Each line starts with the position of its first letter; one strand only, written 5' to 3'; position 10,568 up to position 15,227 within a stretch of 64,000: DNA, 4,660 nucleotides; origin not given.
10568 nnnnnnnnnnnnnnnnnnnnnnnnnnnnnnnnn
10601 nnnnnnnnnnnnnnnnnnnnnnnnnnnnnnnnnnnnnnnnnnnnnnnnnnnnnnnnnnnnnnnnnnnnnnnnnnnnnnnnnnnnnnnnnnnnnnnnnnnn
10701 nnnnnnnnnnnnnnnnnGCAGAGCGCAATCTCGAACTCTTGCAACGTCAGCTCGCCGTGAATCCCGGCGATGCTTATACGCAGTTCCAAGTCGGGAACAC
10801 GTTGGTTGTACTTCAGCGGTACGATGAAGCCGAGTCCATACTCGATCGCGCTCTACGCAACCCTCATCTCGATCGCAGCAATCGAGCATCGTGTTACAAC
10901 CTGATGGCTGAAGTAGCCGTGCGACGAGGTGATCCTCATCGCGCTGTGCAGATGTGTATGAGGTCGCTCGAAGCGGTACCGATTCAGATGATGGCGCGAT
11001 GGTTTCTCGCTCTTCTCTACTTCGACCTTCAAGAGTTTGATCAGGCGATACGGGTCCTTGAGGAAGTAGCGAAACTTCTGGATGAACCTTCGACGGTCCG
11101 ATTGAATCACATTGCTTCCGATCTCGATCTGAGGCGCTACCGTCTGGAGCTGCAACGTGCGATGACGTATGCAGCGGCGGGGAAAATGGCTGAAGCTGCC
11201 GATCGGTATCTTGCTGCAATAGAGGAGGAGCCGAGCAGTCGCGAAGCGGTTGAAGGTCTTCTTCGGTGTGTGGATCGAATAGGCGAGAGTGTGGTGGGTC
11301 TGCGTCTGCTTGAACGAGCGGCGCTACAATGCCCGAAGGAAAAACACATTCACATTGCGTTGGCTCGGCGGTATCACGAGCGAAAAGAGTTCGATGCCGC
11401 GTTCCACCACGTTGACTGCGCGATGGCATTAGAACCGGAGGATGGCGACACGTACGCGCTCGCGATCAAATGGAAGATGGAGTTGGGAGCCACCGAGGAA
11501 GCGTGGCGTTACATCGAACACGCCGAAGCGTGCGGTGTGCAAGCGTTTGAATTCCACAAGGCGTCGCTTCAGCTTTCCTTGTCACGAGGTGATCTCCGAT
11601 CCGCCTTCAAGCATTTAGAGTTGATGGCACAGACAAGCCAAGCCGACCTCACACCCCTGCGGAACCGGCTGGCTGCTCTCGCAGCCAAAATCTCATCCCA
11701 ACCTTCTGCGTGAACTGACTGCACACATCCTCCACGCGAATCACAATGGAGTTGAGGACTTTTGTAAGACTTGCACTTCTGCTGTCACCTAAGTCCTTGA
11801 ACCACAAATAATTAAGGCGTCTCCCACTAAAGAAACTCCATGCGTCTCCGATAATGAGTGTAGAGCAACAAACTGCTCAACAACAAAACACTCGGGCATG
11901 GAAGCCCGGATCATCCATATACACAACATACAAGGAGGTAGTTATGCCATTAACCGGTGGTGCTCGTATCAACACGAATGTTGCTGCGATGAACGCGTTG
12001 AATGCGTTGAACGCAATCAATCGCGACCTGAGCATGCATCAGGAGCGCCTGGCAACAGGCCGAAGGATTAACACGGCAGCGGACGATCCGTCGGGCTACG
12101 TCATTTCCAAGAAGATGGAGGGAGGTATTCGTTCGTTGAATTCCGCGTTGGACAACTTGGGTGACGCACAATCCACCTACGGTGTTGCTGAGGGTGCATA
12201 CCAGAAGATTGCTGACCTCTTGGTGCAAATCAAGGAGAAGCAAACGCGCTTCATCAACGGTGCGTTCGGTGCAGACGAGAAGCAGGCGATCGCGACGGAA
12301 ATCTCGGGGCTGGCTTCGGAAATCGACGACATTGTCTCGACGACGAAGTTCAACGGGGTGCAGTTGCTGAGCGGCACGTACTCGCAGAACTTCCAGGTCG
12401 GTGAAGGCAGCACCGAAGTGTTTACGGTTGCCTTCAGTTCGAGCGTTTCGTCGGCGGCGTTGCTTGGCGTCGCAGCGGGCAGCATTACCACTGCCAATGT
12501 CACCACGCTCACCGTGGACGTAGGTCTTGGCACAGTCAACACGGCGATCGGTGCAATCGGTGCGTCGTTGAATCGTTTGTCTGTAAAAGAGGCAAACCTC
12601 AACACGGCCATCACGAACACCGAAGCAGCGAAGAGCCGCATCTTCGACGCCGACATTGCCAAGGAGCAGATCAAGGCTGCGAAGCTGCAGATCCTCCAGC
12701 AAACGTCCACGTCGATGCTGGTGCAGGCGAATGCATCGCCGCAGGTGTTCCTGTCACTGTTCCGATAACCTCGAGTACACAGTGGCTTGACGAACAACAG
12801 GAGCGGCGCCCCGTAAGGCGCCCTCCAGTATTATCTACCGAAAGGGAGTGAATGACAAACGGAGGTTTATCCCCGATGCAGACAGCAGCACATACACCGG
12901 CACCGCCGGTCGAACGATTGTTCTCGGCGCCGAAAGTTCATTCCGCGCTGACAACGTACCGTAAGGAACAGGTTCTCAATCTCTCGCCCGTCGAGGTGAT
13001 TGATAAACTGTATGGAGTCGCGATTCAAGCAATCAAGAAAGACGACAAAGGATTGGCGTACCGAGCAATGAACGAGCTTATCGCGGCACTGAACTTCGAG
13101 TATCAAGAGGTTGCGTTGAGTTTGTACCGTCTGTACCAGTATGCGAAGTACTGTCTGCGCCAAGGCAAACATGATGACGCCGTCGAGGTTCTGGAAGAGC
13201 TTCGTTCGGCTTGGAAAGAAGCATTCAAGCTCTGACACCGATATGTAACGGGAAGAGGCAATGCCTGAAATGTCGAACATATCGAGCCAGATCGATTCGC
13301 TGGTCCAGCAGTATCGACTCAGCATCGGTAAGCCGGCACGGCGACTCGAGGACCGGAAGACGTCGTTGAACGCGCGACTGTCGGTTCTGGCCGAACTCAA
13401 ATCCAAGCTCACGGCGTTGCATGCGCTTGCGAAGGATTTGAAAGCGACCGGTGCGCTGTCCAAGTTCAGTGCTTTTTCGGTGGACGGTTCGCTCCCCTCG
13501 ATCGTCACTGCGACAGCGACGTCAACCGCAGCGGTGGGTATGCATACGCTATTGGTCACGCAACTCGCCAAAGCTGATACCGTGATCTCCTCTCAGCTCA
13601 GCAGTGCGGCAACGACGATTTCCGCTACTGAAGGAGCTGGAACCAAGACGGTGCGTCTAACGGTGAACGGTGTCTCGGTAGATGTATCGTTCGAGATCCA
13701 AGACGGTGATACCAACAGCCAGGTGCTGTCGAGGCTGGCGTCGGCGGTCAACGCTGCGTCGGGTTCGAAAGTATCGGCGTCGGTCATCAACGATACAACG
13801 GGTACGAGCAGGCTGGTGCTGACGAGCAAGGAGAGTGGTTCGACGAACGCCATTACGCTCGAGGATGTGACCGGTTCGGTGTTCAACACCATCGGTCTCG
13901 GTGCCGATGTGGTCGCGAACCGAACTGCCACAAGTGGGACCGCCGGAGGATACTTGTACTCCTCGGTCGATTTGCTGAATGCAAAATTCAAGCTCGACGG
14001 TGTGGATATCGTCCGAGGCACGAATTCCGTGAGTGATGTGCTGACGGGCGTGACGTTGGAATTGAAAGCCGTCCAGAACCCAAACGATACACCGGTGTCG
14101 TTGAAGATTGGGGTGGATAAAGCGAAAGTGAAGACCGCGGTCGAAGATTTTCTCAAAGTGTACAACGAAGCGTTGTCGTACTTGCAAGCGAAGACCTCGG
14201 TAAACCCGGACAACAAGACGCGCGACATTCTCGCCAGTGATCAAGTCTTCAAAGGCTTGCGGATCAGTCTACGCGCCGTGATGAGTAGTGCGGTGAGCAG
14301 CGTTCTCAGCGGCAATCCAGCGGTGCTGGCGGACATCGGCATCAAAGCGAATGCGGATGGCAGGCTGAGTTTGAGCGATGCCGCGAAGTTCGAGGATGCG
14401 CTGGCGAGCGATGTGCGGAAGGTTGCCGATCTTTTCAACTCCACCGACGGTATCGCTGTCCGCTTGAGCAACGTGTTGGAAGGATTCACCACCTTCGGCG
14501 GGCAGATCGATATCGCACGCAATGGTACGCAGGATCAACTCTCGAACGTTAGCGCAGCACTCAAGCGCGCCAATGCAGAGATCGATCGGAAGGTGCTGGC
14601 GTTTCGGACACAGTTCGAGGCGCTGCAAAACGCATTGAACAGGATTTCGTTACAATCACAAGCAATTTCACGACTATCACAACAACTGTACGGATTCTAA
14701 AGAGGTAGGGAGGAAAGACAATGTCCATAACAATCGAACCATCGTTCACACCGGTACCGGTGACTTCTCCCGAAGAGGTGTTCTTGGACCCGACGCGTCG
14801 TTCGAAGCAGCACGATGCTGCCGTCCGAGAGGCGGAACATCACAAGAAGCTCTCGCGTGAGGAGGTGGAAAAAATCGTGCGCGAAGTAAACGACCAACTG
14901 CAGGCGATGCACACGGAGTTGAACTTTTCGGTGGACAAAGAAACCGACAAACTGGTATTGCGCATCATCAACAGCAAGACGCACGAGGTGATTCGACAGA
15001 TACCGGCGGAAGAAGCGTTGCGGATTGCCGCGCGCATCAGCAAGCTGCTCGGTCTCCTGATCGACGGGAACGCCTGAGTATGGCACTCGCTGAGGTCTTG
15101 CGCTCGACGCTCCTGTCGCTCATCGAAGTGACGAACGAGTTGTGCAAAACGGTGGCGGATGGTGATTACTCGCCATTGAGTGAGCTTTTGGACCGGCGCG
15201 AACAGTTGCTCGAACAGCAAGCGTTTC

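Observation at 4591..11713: Flagellin-adjacent glyco-modification island built around an 1857-aa five-enzyme megaprotein (MT-GT8-GT2-GT4-GT4-TPR) and a GT2-TPR partner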

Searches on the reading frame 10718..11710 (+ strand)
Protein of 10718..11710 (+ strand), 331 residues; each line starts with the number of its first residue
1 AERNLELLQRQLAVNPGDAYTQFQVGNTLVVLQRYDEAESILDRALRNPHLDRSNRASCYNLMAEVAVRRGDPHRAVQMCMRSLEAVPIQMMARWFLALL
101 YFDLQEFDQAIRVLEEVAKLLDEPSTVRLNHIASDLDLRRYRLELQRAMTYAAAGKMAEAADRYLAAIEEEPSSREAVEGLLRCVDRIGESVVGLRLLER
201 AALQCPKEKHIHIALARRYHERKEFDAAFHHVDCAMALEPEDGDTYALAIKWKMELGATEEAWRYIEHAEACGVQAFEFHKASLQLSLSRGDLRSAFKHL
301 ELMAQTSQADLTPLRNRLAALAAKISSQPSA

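Call 69: search_solved_structures(query=window:10718-11710:+, max_evalue=1, show_alignments=0)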
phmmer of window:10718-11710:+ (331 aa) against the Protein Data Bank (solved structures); distinct sequences matched with E-value up to 1: 76 (the best 60 are shown).
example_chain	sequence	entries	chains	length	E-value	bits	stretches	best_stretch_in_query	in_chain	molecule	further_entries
9qhb_A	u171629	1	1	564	1.3e-20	77.2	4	5-266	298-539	Engineered tetratricopeptide repeat protein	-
8bu0_A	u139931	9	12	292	4.8e-15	59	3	5-120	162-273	Consensus tetratricopeptide repeat protein | Crystal structure of an 8-repeat consensus TPR superhelix with Zinc. | Monomer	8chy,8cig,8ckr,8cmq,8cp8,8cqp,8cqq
9qhc_A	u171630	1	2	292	1.7e-10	44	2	5-114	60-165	Engineered tetratricopeptide repeat protein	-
2fo7_A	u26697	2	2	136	1.7e-05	27.6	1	4-119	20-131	SYNTHETIC CONSENSUS TPR PROTEIN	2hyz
8ch0_A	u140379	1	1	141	1.8e-05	27.6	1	4-119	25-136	Consensus tetratricopeptide repeat protein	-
3q47_B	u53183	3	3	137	2.2e-05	27.2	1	24-124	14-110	STIP1 homology and U box-containing protein 1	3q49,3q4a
8a3t_J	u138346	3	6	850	4.3e-05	26.3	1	65-133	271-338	Anaphase-promoting complex subunit CDC16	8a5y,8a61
1na0_A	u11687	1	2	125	4.8e-05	26.1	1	13-120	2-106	designed protein CTPR3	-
2c2l_A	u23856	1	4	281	0.00012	24.8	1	24-124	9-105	CARBOXY TERMINUS OF HSP70-INTERACTING PROTEIN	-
1w3b_A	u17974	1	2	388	0.00013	24.8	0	151-242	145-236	UDP-N-ACETYLGLUCOSAMINE--PEPTIDE N-ACETYLGLUCOSAMINYLTRANSFERASE 110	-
9f8w_A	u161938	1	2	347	0.00013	24.7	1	7-114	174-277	Peroxisome targeting signal 1 receptor PEX5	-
8fyu_B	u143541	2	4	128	0.00015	24.5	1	24-124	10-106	E3 ubiquitin-protein ligase CHIP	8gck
8ei0_A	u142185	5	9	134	0.00016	24.5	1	24-124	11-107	E3 ubiquitin-protein ligase CHIP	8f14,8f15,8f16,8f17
9qeu_A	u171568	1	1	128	0.00016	24.5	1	24-124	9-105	E3 ubiquitin-protein ligase CHIP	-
9qf1_A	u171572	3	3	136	0.00016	24.5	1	24-124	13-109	E3 ubiquitin-protein ligase CHIP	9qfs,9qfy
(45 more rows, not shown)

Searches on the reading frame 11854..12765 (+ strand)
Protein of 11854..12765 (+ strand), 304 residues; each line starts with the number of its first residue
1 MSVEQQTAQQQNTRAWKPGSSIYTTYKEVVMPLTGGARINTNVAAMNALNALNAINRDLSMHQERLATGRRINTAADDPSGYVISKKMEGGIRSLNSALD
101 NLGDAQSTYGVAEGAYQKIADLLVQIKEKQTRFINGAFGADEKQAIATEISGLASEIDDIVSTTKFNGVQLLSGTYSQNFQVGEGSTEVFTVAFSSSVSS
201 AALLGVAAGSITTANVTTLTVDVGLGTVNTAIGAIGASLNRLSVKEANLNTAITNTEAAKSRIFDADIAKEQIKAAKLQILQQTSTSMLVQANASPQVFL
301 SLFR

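Call 6: search_protein_families(library=pfam, proteins=[window:11854-12765:+], max_evalue=0.01)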
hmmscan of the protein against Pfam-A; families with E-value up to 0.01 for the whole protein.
window:11854-12765:+ (304 aa): 3 families
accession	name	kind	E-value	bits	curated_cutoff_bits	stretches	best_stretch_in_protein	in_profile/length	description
PF00669.25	Flagellin_N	-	1.1e-32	113.5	26.6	1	39-175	1-137/139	Bacterial flagellin N-terminal helical region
PF00700.27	Flagellin_C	-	3.2e-17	63.1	23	1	227-303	10-86/86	Bacterial flagellin C-terminal helical region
PF03168.19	LEA_2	-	0.00033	21.5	25.4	1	157-230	14-84/98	Late embryogenesis abundant protein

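Call 7: search_protein_families(library=ncbifam, proteins=[window:11854-12765:+], max_evalue=0.01)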
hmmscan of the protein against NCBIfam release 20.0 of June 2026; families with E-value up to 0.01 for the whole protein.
window:11854-12765:+ (304 aa): 30 families (the best 25 are shown)
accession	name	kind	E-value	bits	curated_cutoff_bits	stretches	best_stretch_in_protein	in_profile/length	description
NF009444.0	PRK12802.1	equivalog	3.3e-46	158.1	332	1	39-302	5-280/282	flagellin domain-containing protein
NF009448.0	PRK12806.1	equivalog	2.7e-42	145.1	531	2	39-229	5-198/475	flagellin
NF006466.0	PRK08869.1-1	subfamily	3.2e-42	145.4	426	2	38-206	4-173/377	flagellin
NF006468.0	PRK08869.1-3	subfamily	6.3e-41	140.7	436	2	39-197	5-164/378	polar flagellin E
NF006467.0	PRK08869.1-2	subfamily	9.6e-41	140.2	443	2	39-198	5-163/400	flagellin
NF038071.1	lat_flg_LafA_2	exception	7.8e-40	137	365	1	38-304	4-284/284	lateral flagellin LafA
NF006469.0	PRK08869.1-4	equivalog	1.2e-39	136.8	627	2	39-199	5-166/377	flagellin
NF009446.0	PRK12804.1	subfamily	3.1e-38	132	352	2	38-194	2-169/301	flagellin Hag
NF005294.0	PRK06819.1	subfamily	3.6e-38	132.1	387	2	38-219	4-185/376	FliC/FljB family flagellin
NF006470.0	PRK08869.1-5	equivalog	7.7e-34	117.5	423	2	39-203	4-169/388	flagellin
NF009449.0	PRK12807.1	subfamily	1.6e-32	113.3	347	1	38-300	2-283/287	flagellin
NF006264.0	PRK08411.1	subfamily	2e-30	106.1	729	2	36-220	2-189/572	flagellin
NF005953.0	PRK08026.1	subfamily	3.5e-29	102.8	619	2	39-192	5-158/548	FliC/FljB family flagellin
NF010115.0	PRK13588.1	subfamily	3.7e-29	102.1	503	2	38-199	4-166/514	flagellin B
NF033376.1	lat_flg_LafA_1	exception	1.2e-28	100.3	440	2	39-233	4-212/304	lateral flagellin LafA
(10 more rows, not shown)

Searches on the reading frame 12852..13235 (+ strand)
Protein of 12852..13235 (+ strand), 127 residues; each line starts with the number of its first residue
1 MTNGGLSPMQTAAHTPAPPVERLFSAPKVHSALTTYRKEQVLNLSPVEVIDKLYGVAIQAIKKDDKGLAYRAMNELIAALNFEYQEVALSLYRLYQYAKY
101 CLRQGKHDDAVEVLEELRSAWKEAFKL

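Call 9: search_protein_families(library=pfam, proteins=[window:12852-13235:+], max_evalue=0.001)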
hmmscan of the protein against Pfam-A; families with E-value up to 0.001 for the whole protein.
window:12852-13235:+ (127 aa): 2 families
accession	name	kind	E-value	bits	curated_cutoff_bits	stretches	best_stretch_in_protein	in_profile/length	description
PF02561.19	FliS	-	8.6e-09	36.1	26.7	1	69-124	51-114/115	Flagellar protein FliS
PF13428.12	TPR_14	-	0.00052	20.9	23.5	1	94-123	4-33/44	Tetratricopeptide repeat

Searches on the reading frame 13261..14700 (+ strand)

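Call 9: search_protein_families(library=pfam, proteins=[window:13261-14700:+], max_evalue=0.001)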
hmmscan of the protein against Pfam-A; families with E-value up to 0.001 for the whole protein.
window:13261-14700:+ (479 aa): 2 families
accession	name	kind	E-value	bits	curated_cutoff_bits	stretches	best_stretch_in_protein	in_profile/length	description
PF07195.17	FliD_C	-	1.6e-41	142.8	25.4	1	240-461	3-233/236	Flagellar hook-associated protein 2 C-terminus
PF02465.23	FliD_N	-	2.5e-13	50.9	24.8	1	11-106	5-97/97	Flagellar hook-associated protein 2 N-terminus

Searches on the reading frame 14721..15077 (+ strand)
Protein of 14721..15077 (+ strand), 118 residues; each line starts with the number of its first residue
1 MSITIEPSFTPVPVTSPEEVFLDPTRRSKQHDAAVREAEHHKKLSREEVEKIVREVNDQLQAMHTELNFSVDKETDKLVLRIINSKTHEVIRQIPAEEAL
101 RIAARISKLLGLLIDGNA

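Call 9: search_protein_families(library=pfam, proteins=[window:14721-15077:+], max_evalue=0.001)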
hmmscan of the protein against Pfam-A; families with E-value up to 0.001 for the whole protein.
window:14721-15077:+ (118 aa): 1 family
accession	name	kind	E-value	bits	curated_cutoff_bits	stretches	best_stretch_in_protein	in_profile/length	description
PF03646.20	FlaG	-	9e-27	93.6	23.8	1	26-115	11-100/101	FlaG protein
